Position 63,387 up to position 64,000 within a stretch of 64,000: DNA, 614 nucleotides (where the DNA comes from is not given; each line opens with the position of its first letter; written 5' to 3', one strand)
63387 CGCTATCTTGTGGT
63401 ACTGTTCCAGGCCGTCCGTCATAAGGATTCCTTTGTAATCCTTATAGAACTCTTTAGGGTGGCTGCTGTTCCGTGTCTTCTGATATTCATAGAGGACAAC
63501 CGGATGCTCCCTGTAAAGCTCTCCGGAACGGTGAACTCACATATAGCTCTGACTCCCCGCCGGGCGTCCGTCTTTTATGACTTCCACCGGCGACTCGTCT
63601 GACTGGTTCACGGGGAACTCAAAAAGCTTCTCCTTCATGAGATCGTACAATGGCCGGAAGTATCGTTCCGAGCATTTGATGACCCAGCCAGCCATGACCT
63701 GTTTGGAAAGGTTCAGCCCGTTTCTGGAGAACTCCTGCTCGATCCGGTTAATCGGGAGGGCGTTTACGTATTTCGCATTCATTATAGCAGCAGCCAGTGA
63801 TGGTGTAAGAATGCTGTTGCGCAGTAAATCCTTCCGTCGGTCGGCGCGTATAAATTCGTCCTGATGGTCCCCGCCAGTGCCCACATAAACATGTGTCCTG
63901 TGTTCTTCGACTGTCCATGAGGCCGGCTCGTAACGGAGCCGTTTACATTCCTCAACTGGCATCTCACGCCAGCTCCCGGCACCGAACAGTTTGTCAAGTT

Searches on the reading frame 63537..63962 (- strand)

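Call 113: search_protein_families(library=pfam, proteins=[window:63537-63962:-], max_evalue=0.01)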
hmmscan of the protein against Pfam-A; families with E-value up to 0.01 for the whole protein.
window:63537-63962:- (141 aa): 1 family
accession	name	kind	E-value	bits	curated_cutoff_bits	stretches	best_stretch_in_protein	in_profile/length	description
PF03050.20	DDE_Tnp_IS66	-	7.7e-22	78.5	23.1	1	50-141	2-92/284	Transposase IS66 family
